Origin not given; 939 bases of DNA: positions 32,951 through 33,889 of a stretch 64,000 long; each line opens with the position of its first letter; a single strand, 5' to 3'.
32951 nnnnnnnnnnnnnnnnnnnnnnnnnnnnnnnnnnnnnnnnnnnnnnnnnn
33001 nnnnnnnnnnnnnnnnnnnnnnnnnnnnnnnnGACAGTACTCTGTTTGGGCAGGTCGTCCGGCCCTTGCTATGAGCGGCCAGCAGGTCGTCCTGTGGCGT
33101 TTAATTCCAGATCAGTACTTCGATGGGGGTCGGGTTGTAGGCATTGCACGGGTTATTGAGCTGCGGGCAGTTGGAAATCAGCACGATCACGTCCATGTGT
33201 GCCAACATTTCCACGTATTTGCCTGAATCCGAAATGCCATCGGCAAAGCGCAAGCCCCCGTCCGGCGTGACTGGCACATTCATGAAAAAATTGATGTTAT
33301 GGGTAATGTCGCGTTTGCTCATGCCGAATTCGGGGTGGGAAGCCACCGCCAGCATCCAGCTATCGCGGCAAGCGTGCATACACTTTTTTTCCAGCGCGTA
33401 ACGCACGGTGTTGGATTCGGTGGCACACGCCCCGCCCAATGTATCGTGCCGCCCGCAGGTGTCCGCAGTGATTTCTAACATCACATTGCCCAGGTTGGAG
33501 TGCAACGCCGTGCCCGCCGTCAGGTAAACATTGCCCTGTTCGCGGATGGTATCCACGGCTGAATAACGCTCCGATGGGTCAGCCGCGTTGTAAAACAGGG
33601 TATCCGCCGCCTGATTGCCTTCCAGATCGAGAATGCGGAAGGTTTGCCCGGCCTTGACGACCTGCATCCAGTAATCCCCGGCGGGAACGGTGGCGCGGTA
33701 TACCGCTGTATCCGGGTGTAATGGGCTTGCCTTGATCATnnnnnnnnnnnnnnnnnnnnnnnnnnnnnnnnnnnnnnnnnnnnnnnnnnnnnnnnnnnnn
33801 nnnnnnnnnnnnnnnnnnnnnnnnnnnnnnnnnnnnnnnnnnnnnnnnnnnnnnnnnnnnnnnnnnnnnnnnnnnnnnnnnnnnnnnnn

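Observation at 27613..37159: Seven-gene guanidine assimilation operon hidden under urea-metabolism annotations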

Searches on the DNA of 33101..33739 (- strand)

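Call 43: search_rna_families(sources=[L018, L049, L066, L075, L078, L010, L057], threshold=gathering)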
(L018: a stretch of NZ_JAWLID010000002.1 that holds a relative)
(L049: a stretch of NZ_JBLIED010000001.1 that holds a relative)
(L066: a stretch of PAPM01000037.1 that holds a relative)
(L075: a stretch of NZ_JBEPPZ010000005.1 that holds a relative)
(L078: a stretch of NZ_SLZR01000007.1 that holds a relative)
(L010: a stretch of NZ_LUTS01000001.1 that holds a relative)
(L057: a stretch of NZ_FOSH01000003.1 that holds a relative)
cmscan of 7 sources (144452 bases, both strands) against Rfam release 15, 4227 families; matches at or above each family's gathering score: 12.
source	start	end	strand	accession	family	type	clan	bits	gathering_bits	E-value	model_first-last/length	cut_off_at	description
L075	6422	6524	+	RF00442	Guanidine-I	Cis-reg; riboswitch;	-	94.8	63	1.4e-15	1-107/107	no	Guanidine-I riboswitch aptamer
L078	6323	6423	+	RF00442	Guanidine-I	Cis-reg; riboswitch;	-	93.1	63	3.3e-15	1-107/107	no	Guanidine-I riboswitch aptamer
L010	6330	6429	+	RF00442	Guanidine-I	Cis-reg; riboswitch;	-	89.5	63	2.1e-14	1-107/107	no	Guanidine-I riboswitch aptamer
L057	6401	6499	+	RF00442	Guanidine-I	Cis-reg; riboswitch;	-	89.4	63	2.2e-14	1-107/107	no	Guanidine-I riboswitch aptamer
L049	6212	6307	+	RF00442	Guanidine-I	Cis-reg; riboswitch;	-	88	63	4.6e-14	1-107/107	no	Guanidine-I riboswitch aptamer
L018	6335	6434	+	RF00442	Guanidine-I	Cis-reg; riboswitch;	-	87.5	63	6.1e-14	1-107/107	no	Guanidine-I riboswitch aptamer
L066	6265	6411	+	RF00442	Guanidine-I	Cis-reg; riboswitch;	-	78.6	63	6e-12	1-107/107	no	Guanidine-I riboswitch aptamer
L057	10650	10696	+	RF01068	Guanidine-II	Cis-reg; riboswitch;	-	44.9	32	2.5e-05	1-48/48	no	Guanidine-II riboswitch aptamer (mini-ykkC)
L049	10687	10738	+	RF01068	Guanidine-II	Cis-reg; riboswitch;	-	39.6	32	0.00049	1-48/48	no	Guanidine-II riboswitch aptamer (mini-ykkC)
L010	10691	10741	+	RF01068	Guanidine-II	Cis-reg; riboswitch;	-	36.6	32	0.0025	1-48/48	no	Guanidine-II riboswitch aptamer (mini-ykkC)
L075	10652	10695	+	RF01068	Guanidine-II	Cis-reg; riboswitch;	-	35.5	32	0.0046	1-48/48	no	Guanidine-II riboswitch aptamer (mini-ykkC)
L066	10665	10709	+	RF01068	Guanidine-II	Cis-reg; riboswitch;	-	32.5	32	0.024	1-48/48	no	Guanidine-II riboswitch aptamer (mini-ykkC)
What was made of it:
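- On Guanidine-II riboswitch (mini-ykkC): Positional homologues in relatives score 32.5-44.9 bits, and two others are also below threshold (call 43).
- Tried and rejected: My first regex for Guanidine-I missed real aptamers (for example L010 and L057, which Rfam recovered in call 43).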
